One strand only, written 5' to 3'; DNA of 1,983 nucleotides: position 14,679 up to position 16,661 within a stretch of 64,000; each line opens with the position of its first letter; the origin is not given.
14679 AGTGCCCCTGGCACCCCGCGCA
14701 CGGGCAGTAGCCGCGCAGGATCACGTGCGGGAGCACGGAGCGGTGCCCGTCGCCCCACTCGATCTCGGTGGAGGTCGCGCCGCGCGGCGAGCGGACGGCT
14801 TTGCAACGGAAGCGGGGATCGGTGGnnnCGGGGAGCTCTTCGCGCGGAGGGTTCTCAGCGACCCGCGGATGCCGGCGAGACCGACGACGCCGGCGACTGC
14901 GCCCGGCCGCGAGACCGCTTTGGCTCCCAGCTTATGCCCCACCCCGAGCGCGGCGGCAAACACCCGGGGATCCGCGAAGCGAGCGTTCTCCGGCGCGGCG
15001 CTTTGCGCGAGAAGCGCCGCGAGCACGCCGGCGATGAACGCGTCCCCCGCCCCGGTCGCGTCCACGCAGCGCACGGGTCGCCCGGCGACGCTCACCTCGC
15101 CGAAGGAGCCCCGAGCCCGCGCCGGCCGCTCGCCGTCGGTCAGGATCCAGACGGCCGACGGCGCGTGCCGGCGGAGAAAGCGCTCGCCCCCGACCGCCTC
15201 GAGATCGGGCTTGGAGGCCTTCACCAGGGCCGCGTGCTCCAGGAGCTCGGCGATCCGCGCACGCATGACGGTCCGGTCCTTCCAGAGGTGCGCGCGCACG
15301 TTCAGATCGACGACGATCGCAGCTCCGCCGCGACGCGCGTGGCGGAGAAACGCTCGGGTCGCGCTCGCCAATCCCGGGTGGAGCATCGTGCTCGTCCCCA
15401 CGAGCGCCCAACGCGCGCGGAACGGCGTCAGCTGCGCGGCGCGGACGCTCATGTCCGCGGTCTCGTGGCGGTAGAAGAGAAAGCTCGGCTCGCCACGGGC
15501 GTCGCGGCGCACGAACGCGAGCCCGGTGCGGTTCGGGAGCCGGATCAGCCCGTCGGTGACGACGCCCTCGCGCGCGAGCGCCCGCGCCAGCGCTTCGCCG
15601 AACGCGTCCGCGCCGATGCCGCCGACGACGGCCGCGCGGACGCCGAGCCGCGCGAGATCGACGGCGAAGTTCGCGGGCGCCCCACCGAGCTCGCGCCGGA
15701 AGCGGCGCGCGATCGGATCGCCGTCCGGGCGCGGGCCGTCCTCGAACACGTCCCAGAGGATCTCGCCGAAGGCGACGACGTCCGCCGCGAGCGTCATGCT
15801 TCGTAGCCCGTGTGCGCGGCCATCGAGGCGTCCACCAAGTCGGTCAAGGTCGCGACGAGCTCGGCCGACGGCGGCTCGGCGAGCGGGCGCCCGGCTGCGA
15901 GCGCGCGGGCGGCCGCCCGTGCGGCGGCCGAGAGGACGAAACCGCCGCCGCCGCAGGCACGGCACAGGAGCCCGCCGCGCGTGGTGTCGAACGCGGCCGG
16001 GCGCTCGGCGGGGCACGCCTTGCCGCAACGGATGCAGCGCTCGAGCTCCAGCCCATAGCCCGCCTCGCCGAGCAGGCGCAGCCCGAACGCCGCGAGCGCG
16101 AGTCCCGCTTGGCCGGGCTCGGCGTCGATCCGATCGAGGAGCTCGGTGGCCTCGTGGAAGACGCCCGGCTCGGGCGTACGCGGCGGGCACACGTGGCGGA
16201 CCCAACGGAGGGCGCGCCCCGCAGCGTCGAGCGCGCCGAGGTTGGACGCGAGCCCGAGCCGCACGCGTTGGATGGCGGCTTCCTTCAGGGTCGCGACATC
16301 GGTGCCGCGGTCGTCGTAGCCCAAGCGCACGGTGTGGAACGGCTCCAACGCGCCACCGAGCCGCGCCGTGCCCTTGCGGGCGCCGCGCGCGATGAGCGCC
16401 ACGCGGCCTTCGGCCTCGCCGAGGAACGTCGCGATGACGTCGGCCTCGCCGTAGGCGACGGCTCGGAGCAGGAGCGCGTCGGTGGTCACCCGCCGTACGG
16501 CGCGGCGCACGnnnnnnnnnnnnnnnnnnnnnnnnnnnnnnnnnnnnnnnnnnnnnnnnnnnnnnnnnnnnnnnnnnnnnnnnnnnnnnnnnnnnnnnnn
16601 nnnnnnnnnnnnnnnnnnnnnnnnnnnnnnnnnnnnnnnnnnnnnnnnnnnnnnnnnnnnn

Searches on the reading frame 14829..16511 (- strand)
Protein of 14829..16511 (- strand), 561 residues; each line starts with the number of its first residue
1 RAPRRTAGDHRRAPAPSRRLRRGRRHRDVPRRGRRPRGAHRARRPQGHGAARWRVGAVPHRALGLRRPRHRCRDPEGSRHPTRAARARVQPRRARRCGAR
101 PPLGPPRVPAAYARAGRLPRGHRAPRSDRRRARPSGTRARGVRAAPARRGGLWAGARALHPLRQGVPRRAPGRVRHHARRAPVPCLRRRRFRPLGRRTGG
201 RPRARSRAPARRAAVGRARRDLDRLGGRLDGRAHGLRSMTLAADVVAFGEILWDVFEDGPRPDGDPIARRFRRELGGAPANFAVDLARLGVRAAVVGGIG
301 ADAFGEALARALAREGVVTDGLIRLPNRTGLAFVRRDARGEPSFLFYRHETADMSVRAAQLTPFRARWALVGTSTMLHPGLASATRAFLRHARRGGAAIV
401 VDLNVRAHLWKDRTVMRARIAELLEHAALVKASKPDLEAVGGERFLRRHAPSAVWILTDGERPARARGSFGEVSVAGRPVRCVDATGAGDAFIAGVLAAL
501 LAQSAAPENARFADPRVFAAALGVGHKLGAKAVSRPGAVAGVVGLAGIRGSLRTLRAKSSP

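Call 84: search_protein_families(library=pfam, proteins=[window:14829-16511:-], max_evalue=0.001)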
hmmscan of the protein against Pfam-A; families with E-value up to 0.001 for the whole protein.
window:14829-16511:- (561 aa): 1 family
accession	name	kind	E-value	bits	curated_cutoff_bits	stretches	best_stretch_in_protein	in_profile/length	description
PF00294.29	PfkB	-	7.7e-40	137.5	25.8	1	243-538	2-295/302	pfkB family carbohydrate kinase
